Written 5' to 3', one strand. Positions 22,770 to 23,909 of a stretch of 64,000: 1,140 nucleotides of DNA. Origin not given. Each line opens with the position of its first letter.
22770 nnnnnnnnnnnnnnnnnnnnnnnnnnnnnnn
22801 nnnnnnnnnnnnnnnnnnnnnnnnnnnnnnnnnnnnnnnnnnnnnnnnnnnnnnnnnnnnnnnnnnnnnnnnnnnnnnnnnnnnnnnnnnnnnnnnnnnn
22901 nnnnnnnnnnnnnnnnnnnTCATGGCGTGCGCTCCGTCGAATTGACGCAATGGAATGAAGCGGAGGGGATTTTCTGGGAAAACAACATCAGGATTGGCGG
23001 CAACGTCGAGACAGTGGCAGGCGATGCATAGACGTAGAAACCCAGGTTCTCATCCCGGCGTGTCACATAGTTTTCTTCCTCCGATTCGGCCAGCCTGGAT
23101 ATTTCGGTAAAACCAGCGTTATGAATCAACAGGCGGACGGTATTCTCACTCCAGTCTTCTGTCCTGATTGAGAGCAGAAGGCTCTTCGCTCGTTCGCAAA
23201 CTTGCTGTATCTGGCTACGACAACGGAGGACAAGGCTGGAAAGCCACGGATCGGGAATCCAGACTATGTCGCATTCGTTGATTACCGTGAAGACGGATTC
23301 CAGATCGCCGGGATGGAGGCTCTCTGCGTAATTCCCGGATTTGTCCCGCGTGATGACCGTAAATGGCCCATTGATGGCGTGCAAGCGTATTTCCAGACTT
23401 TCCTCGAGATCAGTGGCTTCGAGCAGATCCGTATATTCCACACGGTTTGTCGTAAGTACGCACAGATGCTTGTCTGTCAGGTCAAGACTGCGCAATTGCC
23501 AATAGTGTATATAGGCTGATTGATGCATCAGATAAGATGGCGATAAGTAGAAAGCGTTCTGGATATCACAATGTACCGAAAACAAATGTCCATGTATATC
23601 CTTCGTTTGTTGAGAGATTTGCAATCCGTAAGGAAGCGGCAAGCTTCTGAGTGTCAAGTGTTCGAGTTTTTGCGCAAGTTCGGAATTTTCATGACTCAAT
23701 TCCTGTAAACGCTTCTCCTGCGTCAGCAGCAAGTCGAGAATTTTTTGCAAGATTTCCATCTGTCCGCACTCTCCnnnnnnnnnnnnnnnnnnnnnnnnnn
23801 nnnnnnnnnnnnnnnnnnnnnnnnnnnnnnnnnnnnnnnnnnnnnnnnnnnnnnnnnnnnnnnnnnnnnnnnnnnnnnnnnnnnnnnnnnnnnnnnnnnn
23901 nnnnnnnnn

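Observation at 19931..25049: Lower-GC four-gene islet between gltX and yifB: PAS-GGDEF, GT-B/TPR glycosyltransferase, unknown protein, cytidylyltransferase-methyltransferase fusion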

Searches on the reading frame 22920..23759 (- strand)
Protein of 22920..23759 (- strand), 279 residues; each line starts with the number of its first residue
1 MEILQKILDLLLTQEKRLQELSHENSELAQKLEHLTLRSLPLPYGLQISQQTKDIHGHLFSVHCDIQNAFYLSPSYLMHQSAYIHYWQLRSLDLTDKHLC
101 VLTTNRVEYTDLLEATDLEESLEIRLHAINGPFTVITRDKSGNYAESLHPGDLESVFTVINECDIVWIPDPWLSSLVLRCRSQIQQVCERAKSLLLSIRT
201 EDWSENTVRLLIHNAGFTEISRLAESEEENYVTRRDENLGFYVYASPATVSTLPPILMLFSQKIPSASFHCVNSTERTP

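Call 3: search_protein_families(library=pfam, proteins=[window:22920-23759:-], max_evalue=0.01)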
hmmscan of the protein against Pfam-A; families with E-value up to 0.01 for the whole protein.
window:22920-23759:- (279 aa): 0 families

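Call 4: search_protein_families(library=ncbifam, proteins=[window:22920-23759:-], max_evalue=0.01)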
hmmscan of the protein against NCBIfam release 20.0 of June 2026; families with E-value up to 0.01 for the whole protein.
window:22920-23759:- (279 aa): 0 families

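Call 6: find_encoding_contigs(protein=window:22920-23759:-, flank=10000, max_places=8)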
Protein window:22920-23759:- (279 aa): 1 contig read that carries it; 1 place shown.
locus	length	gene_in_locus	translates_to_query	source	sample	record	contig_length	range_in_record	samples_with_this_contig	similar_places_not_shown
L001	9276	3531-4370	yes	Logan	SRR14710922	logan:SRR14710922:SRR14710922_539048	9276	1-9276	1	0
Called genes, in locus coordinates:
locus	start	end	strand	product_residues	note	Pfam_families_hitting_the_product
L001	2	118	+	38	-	?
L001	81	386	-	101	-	PF01047:MarR (weak)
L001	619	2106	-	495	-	PF13541:ChlI, PF00158:Sigma54_activat (faint), PF01078:Mg_chelatase, PF07728:AAA_5 (faint), PF00493:MCM, PF13335:Mg_chelatase_C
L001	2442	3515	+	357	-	PF01467:CTP_transf_like, PF03848:TehB (weak), PF05401:NodS (weak), PF13489:Methyltransf_23, PF13649:Methyltransf_25, PF13847:Methyltransf_31, PF08241:Methyltransf_11, PF08242:Methyltransf_12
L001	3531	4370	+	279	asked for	-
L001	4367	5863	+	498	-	PF07719:TPR_2 (faint), PF13428:TPR_14 (faint), PF14559:TPR_19 (weak)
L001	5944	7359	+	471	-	PF00989:PAS, PF13188:PAS_8 (weak), PF08448:PAS_4, PF13426:PAS_9, PF00990:GGDEF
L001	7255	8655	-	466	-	PF00749:tRNA-synt_1c, PF19269:Anticodon_2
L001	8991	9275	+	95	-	?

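Call 7: find_homologous_proteins(query=window:22920-23759:-)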
Query window:22920-23759:- (279 aa): 5 proteins with E <= 0.001 among 583 candidates.
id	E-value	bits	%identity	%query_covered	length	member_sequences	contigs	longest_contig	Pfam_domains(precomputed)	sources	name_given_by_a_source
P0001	2.1e-171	586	94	100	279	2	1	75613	-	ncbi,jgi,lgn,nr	ncbi:MAG: hypothetical protein LBL48_01320 [Azoarcus sp.]|jgi:hypothetical protein|nr:hypothetical p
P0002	3.6e-71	258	47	99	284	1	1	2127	-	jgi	jgi:hypothetical protein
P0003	2.8e-65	238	46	98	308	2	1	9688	-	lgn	-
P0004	2.8e-59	219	43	95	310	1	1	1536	-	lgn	-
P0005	2.1e-54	203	46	79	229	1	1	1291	-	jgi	jgi:hypothetical protein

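Call 15: find_encoding_contigs(protein=P0001, flank=10000, max_places=2)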
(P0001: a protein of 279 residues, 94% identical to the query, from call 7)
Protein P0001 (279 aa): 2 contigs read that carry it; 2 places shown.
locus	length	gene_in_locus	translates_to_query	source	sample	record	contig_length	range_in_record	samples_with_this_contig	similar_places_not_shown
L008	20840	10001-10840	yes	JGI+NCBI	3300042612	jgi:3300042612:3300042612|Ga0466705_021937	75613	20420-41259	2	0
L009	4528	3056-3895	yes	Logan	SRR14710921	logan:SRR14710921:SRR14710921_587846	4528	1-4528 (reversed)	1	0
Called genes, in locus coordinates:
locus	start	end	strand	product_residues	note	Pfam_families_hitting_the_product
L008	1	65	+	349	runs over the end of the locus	PF01116:F_bP_aldolase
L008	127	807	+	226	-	-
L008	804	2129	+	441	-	PF05195:AMP_N, PF00557:Peptidase_M24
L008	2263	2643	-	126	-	-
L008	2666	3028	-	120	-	-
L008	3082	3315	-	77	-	-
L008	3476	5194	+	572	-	PF12450:vWF_A, PF00092:VWA, PF13519:VWA_2, PF13768:VWA_3, PF12034:YfbK_C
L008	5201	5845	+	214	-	PF04542:Sigma70_r2, PF07638:Sigma70_ECF (weak), PF08281:Sigma70_r4_2, PF04545:Sigma70_r4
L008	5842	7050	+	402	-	-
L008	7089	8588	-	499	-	PF13541:ChlI, PF00158:Sigma54_activat (faint), PF01078:Mg_chelatase, PF07728:AAA_5 (faint), PF00493:MCM, PF13335:Mg_chelatase_C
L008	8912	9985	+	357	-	PF01467:CTP_transf_like, PF05401:NodS (weak), PF13489:Methyltransf_23, PF05175:MTS (weak), PF13649:Methyltransf_25, PF13847:Methyltransf_31, PF08241:Methyltransf_11, PF08242:Methyltransf_12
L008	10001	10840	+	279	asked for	-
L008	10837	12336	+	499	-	PF07719:TPR_2 (faint), PF13428:TPR_14 (faint), PF14559:TPR_19 (weak)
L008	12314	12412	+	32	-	-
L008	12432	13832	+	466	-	PF00989:PAS, PF08448:PAS_4, PF13188:PAS_8 (weak), PF13426:PAS_9, PF00990:GGDEF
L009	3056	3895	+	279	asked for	-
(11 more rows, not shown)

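Call 31: predict_structure(alignment_id=A1)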
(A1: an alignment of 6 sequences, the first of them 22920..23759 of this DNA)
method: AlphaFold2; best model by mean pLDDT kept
length: 279 residues; sequences in the alignment: 6
mean_pLDDT: 54.4   pTM: 0.45
mean pLDDT of the five models: 54.4, 54.0, 51.9, 45.5, 44.3
residues with pLDDT >= 90: 14; 70-90: 70; 50-70: 50; < 50: 145
segments of 3 or more residues with pLDDT < 50: 32-87, 191-279
pLDDT, mean of each block of 10 residues (from residue 1): 83 89 71 39 30 37 34 34 47 69 67 76 83 88 89 81 70 61 58 44 36 35 37 35 32 30 32 35
secondary structure, 60 per line:
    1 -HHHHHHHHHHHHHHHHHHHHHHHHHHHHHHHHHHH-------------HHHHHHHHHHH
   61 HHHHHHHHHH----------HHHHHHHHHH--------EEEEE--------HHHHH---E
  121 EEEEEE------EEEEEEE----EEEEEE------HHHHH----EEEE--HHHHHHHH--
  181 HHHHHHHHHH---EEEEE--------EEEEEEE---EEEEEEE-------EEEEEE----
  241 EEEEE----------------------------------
elements in order: H2-36 H50-70 H81-90 E99-103 H112-116 E120-126 E133-139 E144-149 H156-160 E165-168 H171-178 H181-190 E194-198 E207-213 E217-223 E231-236 E241-245

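Call 32: search_protein_representatives(alignment_id=A1)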
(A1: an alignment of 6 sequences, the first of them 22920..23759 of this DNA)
Query: 6 sequences, 284 profile positions. Proteins with E-value up to 0.001 (for the whole library): 14; up to 1e-10: 13; up to 1e-30: 7. The best 14 are listed.
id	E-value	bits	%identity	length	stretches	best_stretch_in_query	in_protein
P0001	1.9e-145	499.9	-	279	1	4-282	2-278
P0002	8.4e-143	491.2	-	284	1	1-283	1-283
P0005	1.0e-113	395.8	-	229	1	57-282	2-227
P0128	1.2e-99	349.6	-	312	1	3-276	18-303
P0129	1.9e-70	253.8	-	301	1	2-277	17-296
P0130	1.9e-60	221.0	-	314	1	3-279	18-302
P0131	2.0e-48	181.5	-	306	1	6-280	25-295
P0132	1.7e-30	122.7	-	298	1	36-254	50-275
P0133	8.0e-29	117.3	-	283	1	59-271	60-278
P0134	3.1e-27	112.0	-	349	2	18-198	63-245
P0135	2.2e-23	99.4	-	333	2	35-184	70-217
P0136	1.4e-21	93.5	-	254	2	205-272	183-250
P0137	8.3e-20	87.7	-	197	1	89-271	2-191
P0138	6.2e-06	42.1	-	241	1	83-200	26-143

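Call 57: search_solved_structures(query=A1, max_evalue=10, show_alignments=2)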
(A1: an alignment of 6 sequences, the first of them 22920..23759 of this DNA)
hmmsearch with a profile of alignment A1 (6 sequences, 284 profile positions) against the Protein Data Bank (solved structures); distinct sequences matched with E-value up to 10: 3.
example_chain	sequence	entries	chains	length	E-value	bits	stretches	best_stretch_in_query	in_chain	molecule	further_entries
4wvm_B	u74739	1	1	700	0.56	12.7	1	101-165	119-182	Stonustoxin subunit beta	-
9i8d_A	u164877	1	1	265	1.2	11.7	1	120-172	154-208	Encapsulin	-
6i9g_A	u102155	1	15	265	1.7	11.1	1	120-172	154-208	Linocin-M18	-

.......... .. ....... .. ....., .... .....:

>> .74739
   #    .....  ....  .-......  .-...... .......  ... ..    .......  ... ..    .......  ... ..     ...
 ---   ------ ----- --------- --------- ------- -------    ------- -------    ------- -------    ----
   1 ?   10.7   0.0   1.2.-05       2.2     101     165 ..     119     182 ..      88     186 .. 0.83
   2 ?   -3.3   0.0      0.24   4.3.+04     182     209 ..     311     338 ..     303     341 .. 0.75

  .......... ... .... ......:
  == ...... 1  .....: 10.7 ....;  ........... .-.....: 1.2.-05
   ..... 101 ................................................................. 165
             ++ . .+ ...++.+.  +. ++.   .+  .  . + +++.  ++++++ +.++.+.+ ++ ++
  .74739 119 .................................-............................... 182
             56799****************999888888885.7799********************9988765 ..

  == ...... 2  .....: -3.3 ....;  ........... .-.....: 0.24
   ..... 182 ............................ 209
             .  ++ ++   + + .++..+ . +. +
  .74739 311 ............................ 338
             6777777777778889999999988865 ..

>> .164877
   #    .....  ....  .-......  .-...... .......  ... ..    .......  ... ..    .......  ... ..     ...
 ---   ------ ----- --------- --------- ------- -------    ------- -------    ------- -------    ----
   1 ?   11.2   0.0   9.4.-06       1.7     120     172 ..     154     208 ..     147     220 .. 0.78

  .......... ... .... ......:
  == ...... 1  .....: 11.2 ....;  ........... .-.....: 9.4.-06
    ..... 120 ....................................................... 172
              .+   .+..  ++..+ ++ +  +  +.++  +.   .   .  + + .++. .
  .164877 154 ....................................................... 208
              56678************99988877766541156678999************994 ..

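Call 68: search_protein_families(library=pfam, alignment_id=A1, max_evalue=10)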
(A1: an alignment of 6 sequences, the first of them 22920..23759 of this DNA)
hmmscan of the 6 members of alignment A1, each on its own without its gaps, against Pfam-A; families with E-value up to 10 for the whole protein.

A. member 1, window:22920-23759:- (279 aa): 0 families

B. families by the number of members that match (of 6 scanned): 1 family
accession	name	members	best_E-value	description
PF12497.13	ERbeta_N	1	0.009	Estrogen receptor beta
